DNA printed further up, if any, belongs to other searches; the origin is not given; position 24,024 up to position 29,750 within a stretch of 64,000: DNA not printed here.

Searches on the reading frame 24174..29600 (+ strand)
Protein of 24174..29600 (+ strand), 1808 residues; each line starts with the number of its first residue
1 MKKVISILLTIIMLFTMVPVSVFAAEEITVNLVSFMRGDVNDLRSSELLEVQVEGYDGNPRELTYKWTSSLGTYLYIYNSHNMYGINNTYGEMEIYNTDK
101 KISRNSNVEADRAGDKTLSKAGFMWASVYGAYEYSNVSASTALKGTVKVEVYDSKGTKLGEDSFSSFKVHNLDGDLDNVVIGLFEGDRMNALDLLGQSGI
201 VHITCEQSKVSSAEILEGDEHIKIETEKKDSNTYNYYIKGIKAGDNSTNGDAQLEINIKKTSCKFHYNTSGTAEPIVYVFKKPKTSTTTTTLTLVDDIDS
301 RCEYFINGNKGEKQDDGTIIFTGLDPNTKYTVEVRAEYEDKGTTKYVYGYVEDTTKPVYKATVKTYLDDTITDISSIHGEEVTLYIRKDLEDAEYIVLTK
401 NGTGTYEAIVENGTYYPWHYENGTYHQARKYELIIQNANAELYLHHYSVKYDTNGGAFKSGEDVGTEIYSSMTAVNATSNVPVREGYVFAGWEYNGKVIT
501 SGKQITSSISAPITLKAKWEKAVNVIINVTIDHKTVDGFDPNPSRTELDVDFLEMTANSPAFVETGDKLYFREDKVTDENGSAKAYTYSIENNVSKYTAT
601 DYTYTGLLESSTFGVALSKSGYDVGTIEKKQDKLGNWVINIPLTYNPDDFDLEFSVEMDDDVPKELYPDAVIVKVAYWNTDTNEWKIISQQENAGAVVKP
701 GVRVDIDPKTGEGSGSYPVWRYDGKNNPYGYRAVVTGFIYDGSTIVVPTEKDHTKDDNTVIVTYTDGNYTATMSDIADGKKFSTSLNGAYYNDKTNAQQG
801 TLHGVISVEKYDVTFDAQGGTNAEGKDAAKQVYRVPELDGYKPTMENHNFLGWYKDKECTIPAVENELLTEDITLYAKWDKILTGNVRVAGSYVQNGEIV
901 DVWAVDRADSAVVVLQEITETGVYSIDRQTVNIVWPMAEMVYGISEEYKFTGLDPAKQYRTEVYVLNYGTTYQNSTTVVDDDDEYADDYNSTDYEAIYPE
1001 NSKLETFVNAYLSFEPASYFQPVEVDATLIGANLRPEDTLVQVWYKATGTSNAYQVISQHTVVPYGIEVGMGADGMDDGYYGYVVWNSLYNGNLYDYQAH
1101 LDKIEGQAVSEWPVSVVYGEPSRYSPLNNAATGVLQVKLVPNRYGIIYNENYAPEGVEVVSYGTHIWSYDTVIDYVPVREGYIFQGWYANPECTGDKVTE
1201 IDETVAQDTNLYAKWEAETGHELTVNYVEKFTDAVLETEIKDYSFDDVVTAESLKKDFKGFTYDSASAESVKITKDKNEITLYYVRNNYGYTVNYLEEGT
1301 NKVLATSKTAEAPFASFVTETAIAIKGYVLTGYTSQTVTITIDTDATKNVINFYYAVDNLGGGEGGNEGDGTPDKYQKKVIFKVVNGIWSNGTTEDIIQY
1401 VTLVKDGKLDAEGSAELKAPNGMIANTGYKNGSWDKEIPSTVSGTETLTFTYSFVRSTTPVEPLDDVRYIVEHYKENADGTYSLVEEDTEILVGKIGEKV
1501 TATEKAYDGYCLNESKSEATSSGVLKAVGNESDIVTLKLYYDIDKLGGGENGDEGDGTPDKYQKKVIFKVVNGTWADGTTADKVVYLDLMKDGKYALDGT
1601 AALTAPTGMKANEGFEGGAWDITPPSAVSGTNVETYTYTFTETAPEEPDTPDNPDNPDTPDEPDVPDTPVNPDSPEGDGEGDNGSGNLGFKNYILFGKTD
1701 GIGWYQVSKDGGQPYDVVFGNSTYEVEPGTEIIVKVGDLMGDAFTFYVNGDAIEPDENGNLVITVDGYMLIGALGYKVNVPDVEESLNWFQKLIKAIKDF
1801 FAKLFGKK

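Call 7: search_protein_families(library=pfam, proteins=[window:24174-29600:+], max_evalue=0.01)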
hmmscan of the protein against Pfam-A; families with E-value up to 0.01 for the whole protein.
window:24174-29600:+ (1808 aa): 2 families
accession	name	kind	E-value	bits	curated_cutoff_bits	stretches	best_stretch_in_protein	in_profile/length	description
PF09479.16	Flg_new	-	1e-23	83.6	27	3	811-878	1-65/65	Listeria-Bacteroides repeat domain (List_Bact_rpt)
PF00041.27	fn3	-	7.4e-05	23.3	25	0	306-339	43-71/84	Fibronectin type III domain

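Call 10: search_protein_families(library=ncbifam, proteins=[window:24174-29600:+], max_evalue=0.01)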
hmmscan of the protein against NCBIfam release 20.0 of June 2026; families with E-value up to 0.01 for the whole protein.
window:24174-29600:+ (1808 aa): 4 families
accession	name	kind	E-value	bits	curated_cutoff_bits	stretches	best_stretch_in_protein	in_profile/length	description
TIGR02543.1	List_Bact_rpt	repeat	9.7e-11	41.9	20.95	2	1177-1218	1-43/44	TIGR02543 family repeat protein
NF038253.1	GBS_IgA_bnd_BAC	equivalog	0.0036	15.2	1700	1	1639-1676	821-858/1127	IgA Fc-binding protein BAC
NF011018.0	PRK14446.1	equivalog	0.0075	16.3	101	0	1566-1630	7-71/88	acylphosphatase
TIGR03976.1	chp_LLNDYxLRE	equivalog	0.0085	16.4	50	0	663-693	2-32/90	His-Xaa-Ser system protein HxsD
